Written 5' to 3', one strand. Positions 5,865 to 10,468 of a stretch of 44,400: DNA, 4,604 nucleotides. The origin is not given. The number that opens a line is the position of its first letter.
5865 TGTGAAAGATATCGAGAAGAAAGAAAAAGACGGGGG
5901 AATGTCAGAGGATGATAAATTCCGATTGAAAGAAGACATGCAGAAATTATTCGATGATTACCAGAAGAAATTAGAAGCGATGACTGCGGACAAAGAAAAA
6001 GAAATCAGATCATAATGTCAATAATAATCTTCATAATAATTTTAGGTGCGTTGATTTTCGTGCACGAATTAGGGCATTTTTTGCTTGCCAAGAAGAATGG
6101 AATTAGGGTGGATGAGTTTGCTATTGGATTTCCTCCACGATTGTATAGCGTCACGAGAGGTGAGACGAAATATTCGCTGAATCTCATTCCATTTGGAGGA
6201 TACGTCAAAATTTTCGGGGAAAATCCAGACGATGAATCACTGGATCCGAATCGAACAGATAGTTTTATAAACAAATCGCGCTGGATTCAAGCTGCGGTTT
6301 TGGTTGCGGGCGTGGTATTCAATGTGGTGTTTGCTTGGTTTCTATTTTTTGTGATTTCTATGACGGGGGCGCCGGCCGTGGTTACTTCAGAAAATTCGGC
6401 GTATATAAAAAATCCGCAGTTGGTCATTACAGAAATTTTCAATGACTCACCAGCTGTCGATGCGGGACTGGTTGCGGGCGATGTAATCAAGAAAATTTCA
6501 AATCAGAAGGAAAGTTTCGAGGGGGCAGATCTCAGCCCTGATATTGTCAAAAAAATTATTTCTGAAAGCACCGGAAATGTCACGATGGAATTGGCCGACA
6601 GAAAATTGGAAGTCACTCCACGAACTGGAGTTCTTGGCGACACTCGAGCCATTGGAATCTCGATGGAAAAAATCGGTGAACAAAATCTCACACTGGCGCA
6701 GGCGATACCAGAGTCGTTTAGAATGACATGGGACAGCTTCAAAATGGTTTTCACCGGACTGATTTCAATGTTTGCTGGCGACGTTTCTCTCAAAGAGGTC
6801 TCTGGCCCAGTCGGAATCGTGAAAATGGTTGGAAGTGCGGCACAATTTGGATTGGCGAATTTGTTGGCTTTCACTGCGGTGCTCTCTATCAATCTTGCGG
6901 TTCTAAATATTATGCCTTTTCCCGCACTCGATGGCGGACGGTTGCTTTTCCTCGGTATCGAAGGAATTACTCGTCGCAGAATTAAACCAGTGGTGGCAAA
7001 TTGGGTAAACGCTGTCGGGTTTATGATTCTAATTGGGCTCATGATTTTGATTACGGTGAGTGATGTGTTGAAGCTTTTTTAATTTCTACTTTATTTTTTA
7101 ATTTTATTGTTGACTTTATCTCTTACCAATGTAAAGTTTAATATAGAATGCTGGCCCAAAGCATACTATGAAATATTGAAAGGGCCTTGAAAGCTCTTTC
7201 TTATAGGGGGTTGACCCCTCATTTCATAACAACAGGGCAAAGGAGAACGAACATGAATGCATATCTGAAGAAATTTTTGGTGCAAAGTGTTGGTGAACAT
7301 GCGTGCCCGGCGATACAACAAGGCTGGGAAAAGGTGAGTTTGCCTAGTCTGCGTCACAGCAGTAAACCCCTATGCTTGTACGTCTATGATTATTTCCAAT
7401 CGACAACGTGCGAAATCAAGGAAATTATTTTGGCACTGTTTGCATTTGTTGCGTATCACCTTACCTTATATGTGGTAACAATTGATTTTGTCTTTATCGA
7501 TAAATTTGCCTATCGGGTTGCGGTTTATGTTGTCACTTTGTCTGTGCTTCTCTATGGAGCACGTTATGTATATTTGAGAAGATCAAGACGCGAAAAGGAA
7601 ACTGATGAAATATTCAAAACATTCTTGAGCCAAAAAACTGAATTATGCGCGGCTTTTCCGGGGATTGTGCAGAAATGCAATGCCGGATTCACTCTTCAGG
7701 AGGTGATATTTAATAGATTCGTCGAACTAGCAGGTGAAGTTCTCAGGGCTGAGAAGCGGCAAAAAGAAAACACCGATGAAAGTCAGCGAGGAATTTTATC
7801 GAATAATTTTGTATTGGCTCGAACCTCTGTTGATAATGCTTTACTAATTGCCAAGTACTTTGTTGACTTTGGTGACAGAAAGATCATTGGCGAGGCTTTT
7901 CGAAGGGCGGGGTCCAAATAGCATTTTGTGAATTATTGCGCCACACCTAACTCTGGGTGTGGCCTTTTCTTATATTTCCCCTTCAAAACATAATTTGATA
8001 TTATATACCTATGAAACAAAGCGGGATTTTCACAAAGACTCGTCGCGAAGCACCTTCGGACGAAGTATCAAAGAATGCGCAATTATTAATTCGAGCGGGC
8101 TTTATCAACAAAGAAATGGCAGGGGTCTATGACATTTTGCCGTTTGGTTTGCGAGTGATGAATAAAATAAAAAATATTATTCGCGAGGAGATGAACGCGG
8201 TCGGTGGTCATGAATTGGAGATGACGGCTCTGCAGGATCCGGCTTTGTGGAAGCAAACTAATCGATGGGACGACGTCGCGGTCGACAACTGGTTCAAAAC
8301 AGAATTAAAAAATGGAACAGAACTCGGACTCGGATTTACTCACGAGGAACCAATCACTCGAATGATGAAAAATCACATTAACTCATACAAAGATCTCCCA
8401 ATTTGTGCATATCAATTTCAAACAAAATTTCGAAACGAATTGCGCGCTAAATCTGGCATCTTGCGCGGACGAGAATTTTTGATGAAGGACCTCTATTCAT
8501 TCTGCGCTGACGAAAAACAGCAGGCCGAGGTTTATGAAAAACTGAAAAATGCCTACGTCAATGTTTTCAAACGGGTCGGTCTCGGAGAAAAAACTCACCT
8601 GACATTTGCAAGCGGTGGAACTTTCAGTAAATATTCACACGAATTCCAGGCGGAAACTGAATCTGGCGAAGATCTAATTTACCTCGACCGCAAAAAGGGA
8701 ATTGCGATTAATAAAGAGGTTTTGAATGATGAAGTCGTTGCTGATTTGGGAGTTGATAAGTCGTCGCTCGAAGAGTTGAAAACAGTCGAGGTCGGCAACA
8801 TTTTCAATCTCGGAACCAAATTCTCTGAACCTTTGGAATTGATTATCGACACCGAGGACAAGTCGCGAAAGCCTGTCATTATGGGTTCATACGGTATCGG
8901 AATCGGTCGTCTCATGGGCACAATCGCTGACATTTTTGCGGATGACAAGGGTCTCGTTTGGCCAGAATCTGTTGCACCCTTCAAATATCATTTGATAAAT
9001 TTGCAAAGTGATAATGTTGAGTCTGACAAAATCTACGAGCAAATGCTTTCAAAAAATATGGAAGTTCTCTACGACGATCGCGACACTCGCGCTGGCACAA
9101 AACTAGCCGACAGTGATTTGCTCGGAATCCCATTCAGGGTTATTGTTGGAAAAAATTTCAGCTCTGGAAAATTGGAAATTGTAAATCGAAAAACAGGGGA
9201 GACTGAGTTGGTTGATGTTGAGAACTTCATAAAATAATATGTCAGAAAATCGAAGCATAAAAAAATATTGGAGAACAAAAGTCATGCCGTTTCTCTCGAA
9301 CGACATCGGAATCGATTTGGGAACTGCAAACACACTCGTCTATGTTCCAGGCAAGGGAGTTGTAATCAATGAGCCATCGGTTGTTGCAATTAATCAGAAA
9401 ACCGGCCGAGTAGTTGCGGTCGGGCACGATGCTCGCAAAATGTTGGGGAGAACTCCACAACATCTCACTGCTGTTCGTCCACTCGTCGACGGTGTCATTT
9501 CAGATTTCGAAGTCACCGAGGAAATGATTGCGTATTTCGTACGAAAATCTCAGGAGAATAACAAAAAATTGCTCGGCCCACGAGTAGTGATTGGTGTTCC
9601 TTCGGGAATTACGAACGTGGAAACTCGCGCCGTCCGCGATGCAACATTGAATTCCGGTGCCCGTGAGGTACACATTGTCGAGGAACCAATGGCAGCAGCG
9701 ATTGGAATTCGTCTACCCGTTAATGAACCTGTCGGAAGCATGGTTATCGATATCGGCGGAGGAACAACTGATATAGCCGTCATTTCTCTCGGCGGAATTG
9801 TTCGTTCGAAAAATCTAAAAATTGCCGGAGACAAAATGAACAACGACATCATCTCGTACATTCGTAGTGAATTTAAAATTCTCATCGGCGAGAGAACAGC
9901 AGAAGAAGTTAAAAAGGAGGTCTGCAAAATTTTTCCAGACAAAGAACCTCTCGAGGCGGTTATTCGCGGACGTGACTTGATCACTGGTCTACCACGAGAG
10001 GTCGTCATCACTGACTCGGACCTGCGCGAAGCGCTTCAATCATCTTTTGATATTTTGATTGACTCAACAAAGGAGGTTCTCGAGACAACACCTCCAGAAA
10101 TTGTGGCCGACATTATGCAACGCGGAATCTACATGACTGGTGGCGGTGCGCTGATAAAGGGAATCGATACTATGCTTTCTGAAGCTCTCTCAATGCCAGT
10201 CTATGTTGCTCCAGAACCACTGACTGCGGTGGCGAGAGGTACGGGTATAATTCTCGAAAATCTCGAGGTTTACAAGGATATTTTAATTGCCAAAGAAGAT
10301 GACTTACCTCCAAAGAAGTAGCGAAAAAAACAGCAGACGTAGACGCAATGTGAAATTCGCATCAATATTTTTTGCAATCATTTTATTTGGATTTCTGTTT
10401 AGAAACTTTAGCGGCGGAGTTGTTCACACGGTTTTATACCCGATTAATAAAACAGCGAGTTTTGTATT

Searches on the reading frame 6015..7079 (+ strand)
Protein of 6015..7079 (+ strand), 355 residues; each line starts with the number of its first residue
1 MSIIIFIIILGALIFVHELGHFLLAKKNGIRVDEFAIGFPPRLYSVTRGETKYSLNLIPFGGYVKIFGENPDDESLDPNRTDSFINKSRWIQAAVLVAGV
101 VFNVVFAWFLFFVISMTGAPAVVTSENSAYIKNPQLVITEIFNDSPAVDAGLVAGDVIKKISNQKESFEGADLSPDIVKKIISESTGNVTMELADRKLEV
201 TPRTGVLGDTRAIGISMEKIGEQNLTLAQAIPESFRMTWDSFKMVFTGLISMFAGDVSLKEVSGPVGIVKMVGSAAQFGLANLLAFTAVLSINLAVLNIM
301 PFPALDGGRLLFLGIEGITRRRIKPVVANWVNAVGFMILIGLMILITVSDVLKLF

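Call 70: search_protein_families(library=pfam, proteins=[window:6015-7079:+], max_evalue=0.00001)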
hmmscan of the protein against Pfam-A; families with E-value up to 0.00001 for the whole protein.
window:6015-7079:+ (355 aa): 1 family
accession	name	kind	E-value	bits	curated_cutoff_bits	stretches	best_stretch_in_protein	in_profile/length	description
PF02163.28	Peptidase_M50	-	2e-63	214.1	27.2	1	6-341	2-220/221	Peptidase family M50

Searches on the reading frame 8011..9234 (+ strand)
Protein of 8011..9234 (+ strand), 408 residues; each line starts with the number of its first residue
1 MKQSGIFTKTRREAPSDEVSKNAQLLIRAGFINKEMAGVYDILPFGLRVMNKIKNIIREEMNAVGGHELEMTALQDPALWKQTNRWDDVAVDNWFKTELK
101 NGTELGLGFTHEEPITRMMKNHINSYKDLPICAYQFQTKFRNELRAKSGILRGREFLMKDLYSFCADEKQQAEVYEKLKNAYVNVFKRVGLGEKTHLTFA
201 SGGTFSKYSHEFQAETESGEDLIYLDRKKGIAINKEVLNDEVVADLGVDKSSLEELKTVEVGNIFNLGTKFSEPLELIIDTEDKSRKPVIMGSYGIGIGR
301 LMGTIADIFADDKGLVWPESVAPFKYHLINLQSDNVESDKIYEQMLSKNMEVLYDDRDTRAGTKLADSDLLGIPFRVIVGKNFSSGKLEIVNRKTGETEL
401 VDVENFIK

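Call 70: search_protein_families(library=pfam, proteins=[window:8011-9234:+], max_evalue=0.00001)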
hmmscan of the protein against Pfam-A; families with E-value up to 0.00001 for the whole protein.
window:8011-9234:+ (408 aa): 2 families
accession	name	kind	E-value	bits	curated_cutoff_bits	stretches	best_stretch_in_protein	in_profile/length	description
PF00587.30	tRNA-synt_2b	-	1.2e-31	110.7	29.3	1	95-307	1-177/179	tRNA synthetase class II core domain (G, H, P, S and T)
PF03129.25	HGTP_anticodon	-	2.9e-15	56.7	21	1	337-408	17-89/94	Anticodon binding domain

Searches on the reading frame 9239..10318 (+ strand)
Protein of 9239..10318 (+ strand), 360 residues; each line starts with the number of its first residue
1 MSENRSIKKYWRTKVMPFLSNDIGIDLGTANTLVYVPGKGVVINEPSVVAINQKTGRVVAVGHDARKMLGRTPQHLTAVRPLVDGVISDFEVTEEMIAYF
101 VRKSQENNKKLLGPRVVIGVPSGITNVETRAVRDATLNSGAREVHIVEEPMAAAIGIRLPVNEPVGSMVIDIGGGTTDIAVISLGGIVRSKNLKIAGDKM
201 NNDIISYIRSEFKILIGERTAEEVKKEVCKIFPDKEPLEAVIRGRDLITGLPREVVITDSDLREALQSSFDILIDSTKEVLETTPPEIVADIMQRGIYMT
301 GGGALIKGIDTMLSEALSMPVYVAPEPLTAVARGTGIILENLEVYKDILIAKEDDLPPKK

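Call 70: search_protein_families(library=pfam, proteins=[window:9239-10318:+], max_evalue=0.00001)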
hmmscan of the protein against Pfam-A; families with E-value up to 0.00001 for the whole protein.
window:9239-10318:+ (360 aa): 3 families
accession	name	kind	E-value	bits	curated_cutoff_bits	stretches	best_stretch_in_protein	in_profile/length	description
PF06723.19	MreB_Mbl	-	3e-137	457.3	27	1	20-344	1-324/327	MreB/Mbl protein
PF00012.26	HSP70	-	1.6e-12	46.9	20.6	1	93-214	110-240/599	Hsp70 protein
PF14450.12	FtsA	-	9.6e-12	45.8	31.8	1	168-324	1-110/127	Cell division protein FtsA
